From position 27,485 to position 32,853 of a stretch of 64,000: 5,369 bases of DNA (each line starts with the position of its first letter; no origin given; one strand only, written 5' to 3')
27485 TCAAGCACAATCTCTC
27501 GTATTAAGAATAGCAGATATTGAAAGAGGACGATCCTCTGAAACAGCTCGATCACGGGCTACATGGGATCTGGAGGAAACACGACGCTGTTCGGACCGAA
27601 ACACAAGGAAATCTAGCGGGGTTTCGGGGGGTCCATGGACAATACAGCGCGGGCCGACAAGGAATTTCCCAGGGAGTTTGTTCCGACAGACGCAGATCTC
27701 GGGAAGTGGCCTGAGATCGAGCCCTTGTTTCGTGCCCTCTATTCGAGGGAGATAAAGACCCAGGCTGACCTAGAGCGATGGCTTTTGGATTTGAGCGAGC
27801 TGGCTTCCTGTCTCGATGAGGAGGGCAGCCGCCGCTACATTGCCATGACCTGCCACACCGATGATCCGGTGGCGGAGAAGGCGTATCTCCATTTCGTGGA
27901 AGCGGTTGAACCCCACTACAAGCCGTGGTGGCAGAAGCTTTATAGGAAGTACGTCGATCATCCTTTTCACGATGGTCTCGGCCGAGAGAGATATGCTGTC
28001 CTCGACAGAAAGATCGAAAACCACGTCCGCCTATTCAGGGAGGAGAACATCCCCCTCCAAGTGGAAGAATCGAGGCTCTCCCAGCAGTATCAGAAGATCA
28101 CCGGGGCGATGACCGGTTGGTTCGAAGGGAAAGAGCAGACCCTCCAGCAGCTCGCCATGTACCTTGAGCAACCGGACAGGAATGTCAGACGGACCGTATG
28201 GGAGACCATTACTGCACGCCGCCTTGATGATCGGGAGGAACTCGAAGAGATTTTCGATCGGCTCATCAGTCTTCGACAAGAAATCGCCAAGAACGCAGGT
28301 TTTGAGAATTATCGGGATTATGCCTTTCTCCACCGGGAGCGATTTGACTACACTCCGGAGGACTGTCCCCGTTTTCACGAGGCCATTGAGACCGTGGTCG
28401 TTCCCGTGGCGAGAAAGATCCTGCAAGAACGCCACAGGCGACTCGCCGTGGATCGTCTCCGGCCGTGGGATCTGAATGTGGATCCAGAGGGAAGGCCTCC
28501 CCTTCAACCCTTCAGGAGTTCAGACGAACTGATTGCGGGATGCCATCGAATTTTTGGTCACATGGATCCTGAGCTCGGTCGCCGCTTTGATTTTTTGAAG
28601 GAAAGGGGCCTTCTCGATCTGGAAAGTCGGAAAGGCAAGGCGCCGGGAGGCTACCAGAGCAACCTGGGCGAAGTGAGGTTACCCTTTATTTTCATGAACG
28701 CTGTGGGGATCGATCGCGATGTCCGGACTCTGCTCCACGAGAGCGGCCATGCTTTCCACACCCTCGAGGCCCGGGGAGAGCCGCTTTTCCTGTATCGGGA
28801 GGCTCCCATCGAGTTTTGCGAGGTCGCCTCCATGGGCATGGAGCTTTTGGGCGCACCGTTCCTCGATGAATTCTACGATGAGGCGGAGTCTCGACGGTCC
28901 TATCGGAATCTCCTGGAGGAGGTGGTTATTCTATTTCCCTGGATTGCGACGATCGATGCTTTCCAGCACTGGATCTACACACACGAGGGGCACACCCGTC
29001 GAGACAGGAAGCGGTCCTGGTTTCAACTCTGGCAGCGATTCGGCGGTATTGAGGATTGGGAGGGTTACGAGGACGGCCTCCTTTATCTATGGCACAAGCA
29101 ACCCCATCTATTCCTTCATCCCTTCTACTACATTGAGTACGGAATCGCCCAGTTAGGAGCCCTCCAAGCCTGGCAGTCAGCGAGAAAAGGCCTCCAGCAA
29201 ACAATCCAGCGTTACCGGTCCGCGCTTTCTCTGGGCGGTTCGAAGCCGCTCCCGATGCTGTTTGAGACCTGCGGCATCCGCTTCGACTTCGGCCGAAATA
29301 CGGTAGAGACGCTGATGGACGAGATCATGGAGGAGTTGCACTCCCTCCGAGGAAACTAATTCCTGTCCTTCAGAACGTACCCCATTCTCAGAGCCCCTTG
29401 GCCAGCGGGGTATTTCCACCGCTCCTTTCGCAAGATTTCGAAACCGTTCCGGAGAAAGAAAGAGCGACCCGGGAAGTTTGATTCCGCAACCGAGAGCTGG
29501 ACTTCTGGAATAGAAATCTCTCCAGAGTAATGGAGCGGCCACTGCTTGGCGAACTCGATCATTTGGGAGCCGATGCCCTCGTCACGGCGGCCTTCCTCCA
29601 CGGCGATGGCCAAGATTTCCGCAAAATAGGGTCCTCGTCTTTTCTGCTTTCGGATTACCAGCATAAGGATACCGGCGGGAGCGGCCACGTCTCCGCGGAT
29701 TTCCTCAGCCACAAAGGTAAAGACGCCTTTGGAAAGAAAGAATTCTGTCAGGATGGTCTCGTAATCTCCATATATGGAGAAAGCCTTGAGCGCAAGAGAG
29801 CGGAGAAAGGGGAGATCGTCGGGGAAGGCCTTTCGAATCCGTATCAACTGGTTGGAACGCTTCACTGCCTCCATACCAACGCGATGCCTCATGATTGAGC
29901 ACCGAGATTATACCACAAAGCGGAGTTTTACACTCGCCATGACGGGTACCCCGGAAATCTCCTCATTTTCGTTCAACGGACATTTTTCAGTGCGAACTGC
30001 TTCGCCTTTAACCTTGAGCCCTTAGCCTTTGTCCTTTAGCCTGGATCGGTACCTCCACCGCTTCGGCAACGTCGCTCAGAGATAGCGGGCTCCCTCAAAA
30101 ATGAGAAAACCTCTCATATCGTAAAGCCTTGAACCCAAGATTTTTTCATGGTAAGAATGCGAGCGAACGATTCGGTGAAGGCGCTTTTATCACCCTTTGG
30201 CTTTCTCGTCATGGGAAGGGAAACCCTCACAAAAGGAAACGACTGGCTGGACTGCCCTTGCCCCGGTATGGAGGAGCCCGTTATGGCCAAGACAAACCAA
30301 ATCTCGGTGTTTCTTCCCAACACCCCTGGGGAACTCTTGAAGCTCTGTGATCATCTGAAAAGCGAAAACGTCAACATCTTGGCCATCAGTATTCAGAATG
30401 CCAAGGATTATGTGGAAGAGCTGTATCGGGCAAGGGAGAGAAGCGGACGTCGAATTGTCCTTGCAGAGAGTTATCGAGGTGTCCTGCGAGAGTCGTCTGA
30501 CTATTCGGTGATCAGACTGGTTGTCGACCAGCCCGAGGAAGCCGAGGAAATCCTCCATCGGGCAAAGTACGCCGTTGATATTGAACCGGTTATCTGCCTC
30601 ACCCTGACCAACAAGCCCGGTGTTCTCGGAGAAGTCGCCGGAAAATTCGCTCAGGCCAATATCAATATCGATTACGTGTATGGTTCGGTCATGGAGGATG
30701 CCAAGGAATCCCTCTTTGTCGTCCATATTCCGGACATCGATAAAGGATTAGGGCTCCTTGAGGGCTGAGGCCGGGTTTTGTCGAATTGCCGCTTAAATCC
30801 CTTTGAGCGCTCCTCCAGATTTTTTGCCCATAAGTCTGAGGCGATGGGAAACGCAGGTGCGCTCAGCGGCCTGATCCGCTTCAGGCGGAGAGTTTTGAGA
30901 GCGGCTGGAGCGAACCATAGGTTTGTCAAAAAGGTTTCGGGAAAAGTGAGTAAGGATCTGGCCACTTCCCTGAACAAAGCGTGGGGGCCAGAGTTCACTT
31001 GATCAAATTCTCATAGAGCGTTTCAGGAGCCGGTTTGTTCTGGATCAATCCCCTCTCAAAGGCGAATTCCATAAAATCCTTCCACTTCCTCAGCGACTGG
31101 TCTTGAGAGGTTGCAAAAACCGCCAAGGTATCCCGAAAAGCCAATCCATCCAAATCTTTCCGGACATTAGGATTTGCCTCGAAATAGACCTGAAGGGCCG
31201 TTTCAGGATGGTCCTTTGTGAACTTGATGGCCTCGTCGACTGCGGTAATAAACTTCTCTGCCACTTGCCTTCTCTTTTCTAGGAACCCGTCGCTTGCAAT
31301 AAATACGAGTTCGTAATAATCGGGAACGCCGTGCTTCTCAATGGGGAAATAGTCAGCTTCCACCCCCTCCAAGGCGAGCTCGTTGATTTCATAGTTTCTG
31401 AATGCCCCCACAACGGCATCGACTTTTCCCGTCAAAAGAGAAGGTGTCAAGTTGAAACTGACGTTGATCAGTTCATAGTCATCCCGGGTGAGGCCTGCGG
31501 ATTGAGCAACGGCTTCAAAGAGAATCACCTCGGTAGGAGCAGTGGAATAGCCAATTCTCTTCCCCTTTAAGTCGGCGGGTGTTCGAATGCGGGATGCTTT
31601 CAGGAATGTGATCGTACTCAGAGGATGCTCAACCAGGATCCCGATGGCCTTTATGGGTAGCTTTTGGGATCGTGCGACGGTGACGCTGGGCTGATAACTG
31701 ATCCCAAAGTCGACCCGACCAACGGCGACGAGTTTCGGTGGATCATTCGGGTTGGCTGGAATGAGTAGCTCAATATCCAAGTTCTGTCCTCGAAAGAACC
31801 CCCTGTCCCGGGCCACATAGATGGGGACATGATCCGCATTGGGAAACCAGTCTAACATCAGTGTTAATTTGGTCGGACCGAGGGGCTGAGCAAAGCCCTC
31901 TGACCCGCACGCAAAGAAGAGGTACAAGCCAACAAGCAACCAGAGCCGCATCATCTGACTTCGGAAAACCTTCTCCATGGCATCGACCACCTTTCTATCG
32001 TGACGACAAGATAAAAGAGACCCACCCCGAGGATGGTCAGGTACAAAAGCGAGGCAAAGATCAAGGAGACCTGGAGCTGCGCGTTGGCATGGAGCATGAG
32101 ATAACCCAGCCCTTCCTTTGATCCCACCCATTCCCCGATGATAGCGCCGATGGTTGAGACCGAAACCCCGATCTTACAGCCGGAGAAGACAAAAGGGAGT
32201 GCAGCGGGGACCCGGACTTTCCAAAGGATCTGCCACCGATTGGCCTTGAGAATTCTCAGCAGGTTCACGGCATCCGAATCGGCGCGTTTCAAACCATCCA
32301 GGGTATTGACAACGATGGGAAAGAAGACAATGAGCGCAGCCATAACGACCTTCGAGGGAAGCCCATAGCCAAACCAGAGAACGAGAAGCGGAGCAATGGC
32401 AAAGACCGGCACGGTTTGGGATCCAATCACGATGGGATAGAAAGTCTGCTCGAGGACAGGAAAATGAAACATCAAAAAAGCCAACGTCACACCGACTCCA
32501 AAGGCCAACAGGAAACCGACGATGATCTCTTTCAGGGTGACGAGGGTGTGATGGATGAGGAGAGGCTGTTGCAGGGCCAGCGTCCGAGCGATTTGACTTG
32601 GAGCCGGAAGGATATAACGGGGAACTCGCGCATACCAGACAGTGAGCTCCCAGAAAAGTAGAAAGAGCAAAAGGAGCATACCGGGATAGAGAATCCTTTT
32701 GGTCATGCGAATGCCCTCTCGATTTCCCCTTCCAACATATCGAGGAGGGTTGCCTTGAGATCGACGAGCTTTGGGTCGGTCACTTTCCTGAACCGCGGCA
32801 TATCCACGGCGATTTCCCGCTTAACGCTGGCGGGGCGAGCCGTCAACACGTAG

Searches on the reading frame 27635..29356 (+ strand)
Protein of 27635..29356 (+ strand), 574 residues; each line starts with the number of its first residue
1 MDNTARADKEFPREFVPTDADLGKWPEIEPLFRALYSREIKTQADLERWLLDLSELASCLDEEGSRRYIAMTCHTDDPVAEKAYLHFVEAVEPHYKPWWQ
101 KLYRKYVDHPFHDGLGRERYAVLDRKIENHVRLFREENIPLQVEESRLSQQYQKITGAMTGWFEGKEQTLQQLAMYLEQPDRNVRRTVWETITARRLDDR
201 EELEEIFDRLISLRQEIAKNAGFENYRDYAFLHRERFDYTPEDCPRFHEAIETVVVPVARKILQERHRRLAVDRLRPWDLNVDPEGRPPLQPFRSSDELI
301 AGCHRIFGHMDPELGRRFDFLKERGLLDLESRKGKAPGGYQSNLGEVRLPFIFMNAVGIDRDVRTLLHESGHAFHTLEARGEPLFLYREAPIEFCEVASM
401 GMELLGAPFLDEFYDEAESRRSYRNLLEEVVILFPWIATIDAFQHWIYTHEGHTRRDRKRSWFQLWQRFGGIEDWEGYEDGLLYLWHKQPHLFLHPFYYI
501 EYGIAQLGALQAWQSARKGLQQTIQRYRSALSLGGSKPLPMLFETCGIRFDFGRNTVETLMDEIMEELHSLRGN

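Call 43: search_protein_families(library=pfam, proteins=[window:27635-29356:+], max_evalue=0.00001)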
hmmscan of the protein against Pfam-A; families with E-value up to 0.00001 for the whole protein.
window:27635-29356:+ (574 aa): 1 family
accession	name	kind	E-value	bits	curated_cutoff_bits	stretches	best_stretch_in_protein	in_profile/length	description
PF01432.26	Peptidase_M3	-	1.7e-42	146.8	27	1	176-555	2-450/457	Peptidase family M3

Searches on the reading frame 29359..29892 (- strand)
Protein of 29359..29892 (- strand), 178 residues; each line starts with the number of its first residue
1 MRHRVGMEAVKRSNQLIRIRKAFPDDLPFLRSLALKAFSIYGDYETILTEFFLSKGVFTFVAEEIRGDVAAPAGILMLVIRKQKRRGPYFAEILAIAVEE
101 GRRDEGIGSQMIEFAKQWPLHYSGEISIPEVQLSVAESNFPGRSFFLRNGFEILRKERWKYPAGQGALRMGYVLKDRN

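Call 61: search_protein_families(library=pfam, proteins=[window:29359-29892:-], max_evalue=0.00001)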
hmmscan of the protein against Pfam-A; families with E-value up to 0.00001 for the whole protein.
window:29359-29892:- (178 aa): 2 families
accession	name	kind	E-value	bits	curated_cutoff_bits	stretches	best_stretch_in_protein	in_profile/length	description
PF00583.31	Acetyltransf_1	-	4.1e-07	30.7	20.7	1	47-151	22-116/116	Acetyltransferase (GNAT) family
PF13508.13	Acetyltransf_7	-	4.8e-07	30.5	27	1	59-152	5-83/84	Acetyltransferase (GNAT) domain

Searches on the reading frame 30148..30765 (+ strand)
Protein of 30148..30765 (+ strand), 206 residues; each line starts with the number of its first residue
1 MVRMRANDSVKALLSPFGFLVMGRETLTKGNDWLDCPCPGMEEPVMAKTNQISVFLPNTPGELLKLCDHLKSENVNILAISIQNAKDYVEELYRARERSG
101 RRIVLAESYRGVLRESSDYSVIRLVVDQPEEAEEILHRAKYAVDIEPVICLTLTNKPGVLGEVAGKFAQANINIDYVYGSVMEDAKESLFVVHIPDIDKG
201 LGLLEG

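Call 61: search_protein_families(library=pfam, proteins=[window:30148-30765:+], max_evalue=0.00001)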
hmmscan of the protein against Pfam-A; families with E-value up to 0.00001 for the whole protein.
window:30148-30765:+ (206 aa): 3 families
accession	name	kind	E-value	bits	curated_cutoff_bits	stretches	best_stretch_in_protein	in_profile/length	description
PF19571.5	ACT_8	-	8.1e-14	52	23.5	1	115-183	38-106/141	ACT domain pair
PF01842.31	ACT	-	9.2e-13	48.2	27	1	152-198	6-52/66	ACT domain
PF22629.2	ACT_AHAS_ss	-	9.4e-12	45.4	27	1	151-199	3-50/67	AHAS small subunit-like ACT domain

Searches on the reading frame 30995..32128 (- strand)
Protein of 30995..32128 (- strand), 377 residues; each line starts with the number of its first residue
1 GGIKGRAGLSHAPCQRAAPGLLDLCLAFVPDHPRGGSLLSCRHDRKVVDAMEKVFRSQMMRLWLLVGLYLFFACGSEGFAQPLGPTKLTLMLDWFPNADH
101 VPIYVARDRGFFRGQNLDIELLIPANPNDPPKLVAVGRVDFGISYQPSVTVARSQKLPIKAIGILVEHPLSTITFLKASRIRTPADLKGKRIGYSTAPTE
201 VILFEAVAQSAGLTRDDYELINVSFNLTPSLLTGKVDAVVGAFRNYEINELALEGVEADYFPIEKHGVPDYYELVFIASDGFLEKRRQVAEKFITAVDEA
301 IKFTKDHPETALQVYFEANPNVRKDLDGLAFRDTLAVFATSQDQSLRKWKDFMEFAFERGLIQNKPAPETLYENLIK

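Call 43: search_protein_families(library=pfam, proteins=[window:30995-32128:-], max_evalue=0.00001)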
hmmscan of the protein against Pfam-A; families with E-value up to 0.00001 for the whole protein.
window:30995-32128:- (377 aa): 1 family
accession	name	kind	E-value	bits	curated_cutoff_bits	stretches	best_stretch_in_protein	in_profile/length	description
PF09084.16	NMT1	-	2.7e-68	230.5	20.5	1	97-311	1-216/216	NMT1/THI5 like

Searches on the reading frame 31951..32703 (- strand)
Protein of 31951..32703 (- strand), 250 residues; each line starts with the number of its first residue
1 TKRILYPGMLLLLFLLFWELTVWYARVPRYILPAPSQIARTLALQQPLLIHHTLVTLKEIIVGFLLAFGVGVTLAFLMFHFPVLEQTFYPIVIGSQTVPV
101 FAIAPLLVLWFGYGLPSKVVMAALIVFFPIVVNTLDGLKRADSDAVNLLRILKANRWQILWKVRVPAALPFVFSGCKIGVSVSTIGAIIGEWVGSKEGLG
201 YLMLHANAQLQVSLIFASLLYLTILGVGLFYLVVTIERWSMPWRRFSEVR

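Call 43: search_protein_families(library=pfam, proteins=[window:31951-32703:-], max_evalue=0.00001)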
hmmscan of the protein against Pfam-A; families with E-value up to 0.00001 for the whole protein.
window:31951-32703:- (250 aa): 1 family
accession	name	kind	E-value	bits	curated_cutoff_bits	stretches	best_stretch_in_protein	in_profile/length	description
PF00528.27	BPD_transp_1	-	1.2e-30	107.1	26.4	1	69-235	3-173/184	Binding-protein-dependent transport system inner membrane component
